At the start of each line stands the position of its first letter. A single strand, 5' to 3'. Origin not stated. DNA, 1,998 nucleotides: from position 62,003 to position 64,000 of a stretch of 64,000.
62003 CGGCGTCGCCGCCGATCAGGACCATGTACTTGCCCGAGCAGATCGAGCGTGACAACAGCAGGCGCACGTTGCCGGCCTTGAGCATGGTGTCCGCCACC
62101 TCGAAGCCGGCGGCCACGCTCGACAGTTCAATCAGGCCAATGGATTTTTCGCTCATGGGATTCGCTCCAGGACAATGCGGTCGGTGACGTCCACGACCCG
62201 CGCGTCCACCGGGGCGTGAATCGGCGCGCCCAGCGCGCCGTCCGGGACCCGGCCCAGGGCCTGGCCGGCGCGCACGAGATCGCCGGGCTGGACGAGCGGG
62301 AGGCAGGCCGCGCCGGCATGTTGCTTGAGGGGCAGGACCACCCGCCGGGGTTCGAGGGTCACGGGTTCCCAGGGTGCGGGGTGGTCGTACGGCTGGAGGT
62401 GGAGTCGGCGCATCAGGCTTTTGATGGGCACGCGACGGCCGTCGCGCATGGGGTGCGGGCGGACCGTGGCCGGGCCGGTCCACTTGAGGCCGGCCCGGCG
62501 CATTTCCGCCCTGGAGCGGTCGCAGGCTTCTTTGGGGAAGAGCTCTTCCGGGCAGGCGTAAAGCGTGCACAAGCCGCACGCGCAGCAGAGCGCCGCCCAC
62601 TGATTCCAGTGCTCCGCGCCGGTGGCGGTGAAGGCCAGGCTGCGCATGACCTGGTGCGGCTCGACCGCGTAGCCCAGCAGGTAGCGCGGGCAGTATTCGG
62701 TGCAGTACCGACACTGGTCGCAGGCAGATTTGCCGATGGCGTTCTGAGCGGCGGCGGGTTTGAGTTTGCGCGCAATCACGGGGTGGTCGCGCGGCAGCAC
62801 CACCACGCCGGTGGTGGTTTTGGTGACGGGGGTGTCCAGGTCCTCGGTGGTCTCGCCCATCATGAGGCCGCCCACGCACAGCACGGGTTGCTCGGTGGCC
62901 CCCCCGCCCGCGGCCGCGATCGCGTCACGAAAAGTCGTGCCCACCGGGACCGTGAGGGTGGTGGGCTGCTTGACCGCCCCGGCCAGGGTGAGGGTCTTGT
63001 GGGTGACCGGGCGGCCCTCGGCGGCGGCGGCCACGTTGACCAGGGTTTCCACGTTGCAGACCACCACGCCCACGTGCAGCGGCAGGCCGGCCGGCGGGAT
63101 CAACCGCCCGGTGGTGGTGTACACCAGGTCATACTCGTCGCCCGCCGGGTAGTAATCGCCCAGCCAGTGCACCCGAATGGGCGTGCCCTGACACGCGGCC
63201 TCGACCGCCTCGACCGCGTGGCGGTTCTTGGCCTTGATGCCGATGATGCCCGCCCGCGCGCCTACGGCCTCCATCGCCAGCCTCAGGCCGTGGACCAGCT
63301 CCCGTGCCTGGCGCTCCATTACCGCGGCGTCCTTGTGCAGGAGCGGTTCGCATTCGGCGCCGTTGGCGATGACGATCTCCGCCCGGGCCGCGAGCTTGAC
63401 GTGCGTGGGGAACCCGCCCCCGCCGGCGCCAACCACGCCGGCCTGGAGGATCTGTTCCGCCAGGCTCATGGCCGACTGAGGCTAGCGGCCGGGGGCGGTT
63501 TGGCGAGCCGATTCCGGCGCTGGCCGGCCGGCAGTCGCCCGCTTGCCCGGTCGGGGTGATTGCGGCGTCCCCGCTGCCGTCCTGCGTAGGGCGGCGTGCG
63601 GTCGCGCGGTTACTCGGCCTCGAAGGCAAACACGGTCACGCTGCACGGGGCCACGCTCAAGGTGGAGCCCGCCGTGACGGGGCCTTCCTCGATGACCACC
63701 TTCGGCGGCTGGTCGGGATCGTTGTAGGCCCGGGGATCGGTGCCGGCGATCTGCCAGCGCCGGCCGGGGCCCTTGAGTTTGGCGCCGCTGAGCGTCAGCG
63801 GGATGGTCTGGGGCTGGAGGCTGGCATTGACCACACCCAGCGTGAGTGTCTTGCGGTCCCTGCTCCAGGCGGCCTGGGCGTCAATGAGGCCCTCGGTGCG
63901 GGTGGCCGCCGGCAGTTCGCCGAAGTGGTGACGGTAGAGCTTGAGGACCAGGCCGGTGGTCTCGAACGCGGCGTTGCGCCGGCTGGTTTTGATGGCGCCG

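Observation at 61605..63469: Stand-alone PduS-like / PduT-like electron-transfer pair with no other microcompartment genes in view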

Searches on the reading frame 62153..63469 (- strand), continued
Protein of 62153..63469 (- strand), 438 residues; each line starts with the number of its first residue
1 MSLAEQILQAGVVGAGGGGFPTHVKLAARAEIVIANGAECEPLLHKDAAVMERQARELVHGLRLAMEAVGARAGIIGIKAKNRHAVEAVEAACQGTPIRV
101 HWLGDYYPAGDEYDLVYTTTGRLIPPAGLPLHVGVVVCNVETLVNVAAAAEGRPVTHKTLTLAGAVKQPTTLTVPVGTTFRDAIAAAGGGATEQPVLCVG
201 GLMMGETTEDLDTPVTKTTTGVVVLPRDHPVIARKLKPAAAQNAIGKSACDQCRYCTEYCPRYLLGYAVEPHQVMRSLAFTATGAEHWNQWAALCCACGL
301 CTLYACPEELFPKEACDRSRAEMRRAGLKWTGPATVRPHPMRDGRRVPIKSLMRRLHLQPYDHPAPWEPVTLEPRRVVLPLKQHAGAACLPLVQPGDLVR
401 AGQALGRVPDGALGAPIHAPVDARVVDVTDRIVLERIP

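Call 19: find_related_loci(query=window:62153-63469:-, collection=genome_contigs, flank=10000)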
Query window:62153-63469:- (438 aa) in genome_contigs; peptide patterns used: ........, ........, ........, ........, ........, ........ (x = any residue, [..] = any of these).
232 stretches matched a pattern; 162 encode a relative of the query (tblastn E <= 1e-3); the best 80 are kept; 80 distinct loci.
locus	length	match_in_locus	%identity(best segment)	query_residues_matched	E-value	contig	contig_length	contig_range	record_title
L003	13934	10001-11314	90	1-438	0e+0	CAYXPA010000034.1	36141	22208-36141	MAG TPA_asm: uncultured Verrucomicrobiota bacterium isolate binchicken_co107_206 genome assembly, contig: NODE_2930_leng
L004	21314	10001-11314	84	1-438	0e+0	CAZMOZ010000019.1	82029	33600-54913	MAG TPA_asm: uncultured Verrucomicrobiota bacterium isolate binchicken_co107_126 genome assembly, contig: NODE_715_lengt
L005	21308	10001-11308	83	1-436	0e+0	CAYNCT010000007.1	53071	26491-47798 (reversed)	MAG TPA_asm: uncultured Verrucomicrobiota bacterium isolate binchicken_co274_328 genome assembly, contig: NODE_1619_leng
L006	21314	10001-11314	82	1-438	0e+0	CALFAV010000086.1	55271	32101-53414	MAG: uncultured Verrucomicrobiae bacterium isolate R1_Bin_Bin_173_1 genome assembly, contig: c_000002557162, whole genom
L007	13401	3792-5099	81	1-436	0e+0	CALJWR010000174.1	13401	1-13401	MAG: uncultured Verrucomicrobiae bacterium isolate N1_Bin_METABAT__87_sub_1 genome assembly, contig: c_000003691341, who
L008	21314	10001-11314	76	1-438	0e+0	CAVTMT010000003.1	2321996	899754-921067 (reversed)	MAG: uncultured bacterium isolate MFD05942.bin.1.375 genome assembly, contig: contig_21679, whole genome shotgun sequenc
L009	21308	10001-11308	81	1-436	0e+0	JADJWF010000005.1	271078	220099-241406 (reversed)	MAG: Verrucomicrobia bacterium isolate Kalu_18-Q3-R12-55_BAT3C.19 tig00003083-10-2704420, whole genome shotgun sequence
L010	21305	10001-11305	78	2-436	0e+0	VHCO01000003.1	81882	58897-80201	MAG: Verrucomicrobia bacterium isolate K_DeepCast_150m_m2_164 K_DeepCast_150m_m2_164_Ga0194126_10000288, whole genome sh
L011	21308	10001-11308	75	1-436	0e+0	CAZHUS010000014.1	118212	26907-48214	MAG TPA_asm: uncultured Verrucomicrobiota bacterium isolate binchicken_co16_315 genome assembly, contig: NODE_248_length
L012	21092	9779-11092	78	1-438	0e+0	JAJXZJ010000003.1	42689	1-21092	MAG: bacterium isolate BP7.bin47 NODE_1077_length_42689_cov_2.963277, whole genome shotgun sequence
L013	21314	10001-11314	76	1-438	0e+0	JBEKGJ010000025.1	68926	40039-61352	MAG: Verrucomicrobiota bacterium isolate SPRUCE 250 SPRUCE_250_25, whole genome shotgun sequence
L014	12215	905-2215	74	1-436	0e+0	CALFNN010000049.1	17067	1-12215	MAG TPA_asm: uncultured Opitutaceae bacterium isolate ERR1654122_bin.5_CONCOCT_v1.1_MAG genome assembly, contig: ERZ1505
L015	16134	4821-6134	75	1-437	0e+0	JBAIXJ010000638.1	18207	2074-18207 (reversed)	MAG: Opitutales bacterium isolate bin_2 c_000001692314, whole genome shotgun sequence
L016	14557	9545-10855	75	1-436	0e+0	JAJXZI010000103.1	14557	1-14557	MAG: bacterium isolate BP7.bin46 NODE_6491_length_14557_cov_1.578240, whole genome shotgun sequence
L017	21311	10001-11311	73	1-436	0e+0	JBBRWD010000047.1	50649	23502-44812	MAG: Limisphaerales bacterium isolate La4_concoct.005 La4_concoct.005_K_1344197_L_50649_cov_48.1997, whole genome shotgu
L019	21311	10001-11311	73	1-436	0e+0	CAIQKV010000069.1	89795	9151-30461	MAG: uncultured Opitutae bacterium isolate MJ-2014-D4_bin-006 genome assembly, contig: bin-006:069/121, whole genome sho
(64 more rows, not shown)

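Call 31: search_solved_structures(query=window:62153-63469:-, show_alignments=2, max_evalue=0.00001)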
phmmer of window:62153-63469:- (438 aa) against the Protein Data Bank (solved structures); distinct sequences matched with E-value up to 0.00001: 25.
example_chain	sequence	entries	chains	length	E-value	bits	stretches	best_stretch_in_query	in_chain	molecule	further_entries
9eri_C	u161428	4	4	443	3.2e-54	188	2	4-309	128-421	Na(+)-translocating ferredoxin:NAD(+) oxidoreductase complex subunit C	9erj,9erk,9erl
7zc6_C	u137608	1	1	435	8.6e-52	180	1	7-308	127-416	RnfC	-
8ahx_C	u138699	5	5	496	4.6e-41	144.7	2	3-310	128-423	Ion-translocating oxidoreductase complex subunit C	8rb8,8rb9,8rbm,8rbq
2fug_1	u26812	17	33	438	2.9e-11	46.5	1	4-101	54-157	NADH-quinone oxidoreductase chain 1 | NADH-QUINONE OXIDOREDUCTASE SUBUNIT 1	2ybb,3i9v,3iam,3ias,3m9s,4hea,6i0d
9bov_B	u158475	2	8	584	4.8e-09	39.2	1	4-94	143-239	NADH dehydrogenase (Quinone)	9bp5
9fdj_B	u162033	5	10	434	1.1e-08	38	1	11-260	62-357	NADH-quinone oxidoreductase subunit F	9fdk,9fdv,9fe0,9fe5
6q9c_B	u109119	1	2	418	1.3e-08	37.7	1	11-260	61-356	NADH-quinone oxidoreductase subunit F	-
6q9k_B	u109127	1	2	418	1.3e-08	37.7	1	11-260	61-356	NADH-quinone oxidoreductase subunit F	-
7q5y_C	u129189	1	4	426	1.4e-08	37.6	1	11-260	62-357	NADH-quinone oxidoreductase subunit F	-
9fe7_B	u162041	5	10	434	1.5e-08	37.5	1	11-260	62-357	NADH-quinone oxidoreductase subunit F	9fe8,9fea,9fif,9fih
6hl2_B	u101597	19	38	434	1.5e-08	37.5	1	11-260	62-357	NADH-quinone oxidoreductase subunit F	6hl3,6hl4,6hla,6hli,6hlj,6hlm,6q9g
6r7p_B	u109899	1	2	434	1.5e-08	37.5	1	11-260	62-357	NADH-quinone oxidoreductase subunit F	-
9fii_B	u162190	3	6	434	2e-08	37.1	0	11-81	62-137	NADH-quinone oxidoreductase subunit F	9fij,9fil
9f5x_B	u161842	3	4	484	6.3e-08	35.5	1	4-95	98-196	NADH dehydrogenase [ubiquinone] flavoprotein 1, mitochondrial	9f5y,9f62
8oh5_B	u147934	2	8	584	6.6e-08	35.4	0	4-94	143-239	NAD-reducing hydrogenase subunit HoxF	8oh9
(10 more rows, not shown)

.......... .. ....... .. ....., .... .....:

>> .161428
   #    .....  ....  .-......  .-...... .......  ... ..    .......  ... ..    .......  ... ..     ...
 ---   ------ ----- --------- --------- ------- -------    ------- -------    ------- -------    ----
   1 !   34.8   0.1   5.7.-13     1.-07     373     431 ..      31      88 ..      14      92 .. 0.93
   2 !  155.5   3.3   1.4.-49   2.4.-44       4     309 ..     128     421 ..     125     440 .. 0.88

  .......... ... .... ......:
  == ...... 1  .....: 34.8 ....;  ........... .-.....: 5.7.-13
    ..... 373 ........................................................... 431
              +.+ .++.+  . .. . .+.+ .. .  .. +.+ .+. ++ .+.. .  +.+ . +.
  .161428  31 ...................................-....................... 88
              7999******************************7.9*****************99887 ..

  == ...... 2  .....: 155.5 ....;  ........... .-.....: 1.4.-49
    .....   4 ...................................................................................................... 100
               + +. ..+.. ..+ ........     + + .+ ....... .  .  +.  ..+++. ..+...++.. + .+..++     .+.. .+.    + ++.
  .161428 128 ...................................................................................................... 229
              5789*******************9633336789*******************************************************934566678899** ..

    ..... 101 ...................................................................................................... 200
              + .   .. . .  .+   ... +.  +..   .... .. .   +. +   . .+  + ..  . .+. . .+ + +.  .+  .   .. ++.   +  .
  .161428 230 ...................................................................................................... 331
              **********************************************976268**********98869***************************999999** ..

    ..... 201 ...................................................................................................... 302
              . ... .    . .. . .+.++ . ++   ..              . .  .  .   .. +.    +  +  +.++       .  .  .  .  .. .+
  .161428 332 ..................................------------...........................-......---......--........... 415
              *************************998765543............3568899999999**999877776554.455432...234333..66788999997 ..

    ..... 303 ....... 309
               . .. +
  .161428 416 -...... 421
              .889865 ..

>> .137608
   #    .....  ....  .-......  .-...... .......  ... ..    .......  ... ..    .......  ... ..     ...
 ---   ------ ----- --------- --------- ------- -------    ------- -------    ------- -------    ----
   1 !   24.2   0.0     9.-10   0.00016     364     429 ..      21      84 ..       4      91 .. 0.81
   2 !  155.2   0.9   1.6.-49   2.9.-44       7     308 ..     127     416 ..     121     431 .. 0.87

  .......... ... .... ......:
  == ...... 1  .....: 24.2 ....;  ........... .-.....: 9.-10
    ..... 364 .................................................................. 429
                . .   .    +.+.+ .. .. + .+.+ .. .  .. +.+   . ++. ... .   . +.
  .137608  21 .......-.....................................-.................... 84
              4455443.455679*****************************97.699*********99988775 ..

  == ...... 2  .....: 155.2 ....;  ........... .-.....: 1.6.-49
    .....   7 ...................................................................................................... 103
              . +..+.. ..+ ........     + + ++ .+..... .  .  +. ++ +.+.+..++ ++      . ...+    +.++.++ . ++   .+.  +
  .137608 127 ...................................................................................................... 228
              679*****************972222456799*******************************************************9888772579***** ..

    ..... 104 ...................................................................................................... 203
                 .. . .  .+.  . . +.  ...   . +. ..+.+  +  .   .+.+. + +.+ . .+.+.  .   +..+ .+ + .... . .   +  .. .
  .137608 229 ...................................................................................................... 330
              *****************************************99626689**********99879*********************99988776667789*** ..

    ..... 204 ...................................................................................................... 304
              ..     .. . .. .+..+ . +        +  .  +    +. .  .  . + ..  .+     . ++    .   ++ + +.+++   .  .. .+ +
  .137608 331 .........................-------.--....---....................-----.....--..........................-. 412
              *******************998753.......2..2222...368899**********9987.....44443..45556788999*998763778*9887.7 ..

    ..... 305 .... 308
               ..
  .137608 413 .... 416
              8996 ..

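Call 33: search_protein_families(library=pfam, proteins=[L019:9209-9979:+, L019:7792-8088:-, L019:6552-7961:-, L019:6216-6512:-, L019:5874-6185:-, L019:4362-5846:-, L019:4082-4357:-, L019:3780-4079:-, L019:2709-3767:-, L019:1742-2671:-], max_evalue=0.001)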
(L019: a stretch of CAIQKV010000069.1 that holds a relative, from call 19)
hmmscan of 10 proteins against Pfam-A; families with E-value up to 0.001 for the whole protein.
L019:9209-9979:+ (256 aa): 4 families
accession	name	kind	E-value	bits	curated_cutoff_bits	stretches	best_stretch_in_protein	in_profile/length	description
PF00455.28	DeoRC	-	1.2e-42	146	31.8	1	76-231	2-159/160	DeoR C terminal sensor domain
PF08220.18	HTH_DeoR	-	8.3e-16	57.9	21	1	6-60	1-55/57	DeoR-like helix-turn-helix domain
PF08279.18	HTH_11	-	3e-06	27.4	25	1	6-44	1-40/55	HTH domain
PF25212.1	HVO_A0114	-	7.7e-05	22.8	27.6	1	13-57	30-74/84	HVO_A0114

L019:7792-8088:- (98 aa): 1 family
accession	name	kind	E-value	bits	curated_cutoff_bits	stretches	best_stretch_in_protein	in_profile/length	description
PF00936.24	BMC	-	4.2e-26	91.2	24.5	1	6-81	1-75/75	BMC domain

L019:6552-7961:- (469 aa): 1 family
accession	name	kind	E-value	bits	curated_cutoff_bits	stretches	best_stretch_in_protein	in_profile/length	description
PF00871.23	Acetate_kinase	-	2.1e-88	297.1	22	1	111-461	56-392/392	Acetokinase family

L019:6216-6512:- (98 aa): 1 family
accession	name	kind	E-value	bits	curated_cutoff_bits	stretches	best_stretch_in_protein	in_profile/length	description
PF00936.24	BMC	-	5.1e-22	78.1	24.5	1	5-81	1-75/75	BMC domain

L019:5874-6185:- (103 aa): 1 family
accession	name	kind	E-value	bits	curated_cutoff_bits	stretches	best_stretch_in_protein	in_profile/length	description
PF03319.19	EutN_CcmL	-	1.8e-29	102.5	25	1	1-89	1-83/83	Ethanolamine utilisation protein EutN/carboxysome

L019:4362-5846:- (494 aa): 1 family
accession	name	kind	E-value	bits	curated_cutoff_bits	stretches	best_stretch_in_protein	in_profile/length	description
PF00171.27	Aldedh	-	8.8e-30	104.1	23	1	58-450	29-427/461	Aldehyde dehydrogenase family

L019:4082-4357:- (91 aa): 1 family
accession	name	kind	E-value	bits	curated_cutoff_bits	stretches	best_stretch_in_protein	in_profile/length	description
PF03319.19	EutN_CcmL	-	4.7e-22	78.7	25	1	1-84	1-83/83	Ethanolamine utilisation protein EutN/carboxysome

L019:3780-4079:- (99 aa): 1 family
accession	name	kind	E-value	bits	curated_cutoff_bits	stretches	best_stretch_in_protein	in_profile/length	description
PF03319.19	EutN_CcmL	-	1.7e-18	67.3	25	1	1-90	1-83/83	Ethanolamine utilisation protein EutN/carboxysome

L019:2709-3767:- (352 aa): 1 family
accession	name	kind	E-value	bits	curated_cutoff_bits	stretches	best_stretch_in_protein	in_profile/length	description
PF00596.27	Aldolase_II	-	2.9e-44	151.6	22.2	1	90-264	1-181/183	Class II Aldolase and Adducin N-terminal domain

L019:1742-2671:- (309 aa): 2 families
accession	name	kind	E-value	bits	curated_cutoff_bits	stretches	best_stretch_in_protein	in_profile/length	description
PF00056.29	Ldh_1_N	-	3.7e-34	118.2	27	1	1-142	1-141/141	lactate/malate dehydrogenase, NAD binding domain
PF02866.23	Ldh_1_C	-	1.7e-29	103.5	22.6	1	145-306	1-170/174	lactate/malate dehydrogenase, alpha/beta C-terminal domain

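Call 42: find_homologous_proteins(query=L019:4362-5846:-, max_evalue=1e-50)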
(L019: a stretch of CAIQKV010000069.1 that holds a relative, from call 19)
Query L019:4362-5846:- (494 aa): 7999 proteins with E <= 1e-50 among 8000 candidates; the best 120 are listed.
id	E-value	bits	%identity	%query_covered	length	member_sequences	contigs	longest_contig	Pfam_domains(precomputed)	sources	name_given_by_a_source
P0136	0.0e+0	1021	93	100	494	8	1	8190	PF00171.28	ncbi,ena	-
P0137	0.0e+0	1019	92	100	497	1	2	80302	PF00171.28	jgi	-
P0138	3.3e-297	1004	91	100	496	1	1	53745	PF00171.28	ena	-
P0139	2.3e-293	991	90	100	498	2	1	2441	PF00171.28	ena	-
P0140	6.3e-291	983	89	100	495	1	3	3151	PF00171.28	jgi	jgi:aldehyde dehydrogenase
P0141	7.4e-290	980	88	100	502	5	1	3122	PF00171.28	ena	-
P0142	1.4e-289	979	88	100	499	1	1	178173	PF00171.28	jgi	jgi:aldehyde dehydrogenase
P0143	1.6e-289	978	88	100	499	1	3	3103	PF00171.28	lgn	-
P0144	9.0e-289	976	88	100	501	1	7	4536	PF00171.28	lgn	-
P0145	2.4e-288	975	89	100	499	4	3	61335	PF00171.28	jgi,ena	jgi:aldehyde dehydrogenase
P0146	4.5e-288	974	88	100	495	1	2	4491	PF00171.28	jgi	jgi:aldehyde dehydrogenase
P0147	1.4e-287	972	88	100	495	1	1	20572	PF00171.28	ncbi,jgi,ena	-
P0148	7.0e-287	970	88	100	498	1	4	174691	PF00171.28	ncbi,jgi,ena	-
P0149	1.5e-286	969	87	100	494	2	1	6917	PF00171.28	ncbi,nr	ncbi:MAG: aldehyde dehydrogenase EutE [Cephaloticoccus sp.]|nr:aldehyde dehydrogenase EutE [Cephalot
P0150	1.9e-286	968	87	100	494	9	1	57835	PF00171.28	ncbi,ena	ncbi:MAG: aldehyde dehydrogenase family protein [Verrucomicrobiota bacterium]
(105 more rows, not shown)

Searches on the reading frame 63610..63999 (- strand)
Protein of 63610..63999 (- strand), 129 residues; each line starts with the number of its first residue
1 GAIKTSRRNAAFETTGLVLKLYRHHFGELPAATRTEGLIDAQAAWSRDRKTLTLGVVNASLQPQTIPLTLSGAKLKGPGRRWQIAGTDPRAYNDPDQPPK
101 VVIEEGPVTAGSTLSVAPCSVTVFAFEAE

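Call 3: search_protein_families(library=pfam, proteins=[window:63610-63999:-], max_evalue=0.01)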
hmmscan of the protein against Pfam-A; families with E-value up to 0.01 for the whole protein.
window:63610-63999:- (129 aa): 0 families

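Call 57: search_solved_structures(query=window:63610-63999:-, max_evalue=1)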
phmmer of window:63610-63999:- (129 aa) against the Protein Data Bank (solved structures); distinct sequences matched with E-value up to 1: 3.
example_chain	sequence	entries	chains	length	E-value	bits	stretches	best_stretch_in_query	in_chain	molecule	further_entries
3s2c_A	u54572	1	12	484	0.68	13.3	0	27-113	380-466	Alpha-N-arabinofuranosidase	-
3ug3_A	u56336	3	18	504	0.72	13.2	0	27-113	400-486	Alpha-L-arabinofuranosidase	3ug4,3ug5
4atw_A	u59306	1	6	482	0.92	12.9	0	27-112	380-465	ALPHA-L-ARABINOFURANOSIDASE DOMAIN PROTEIN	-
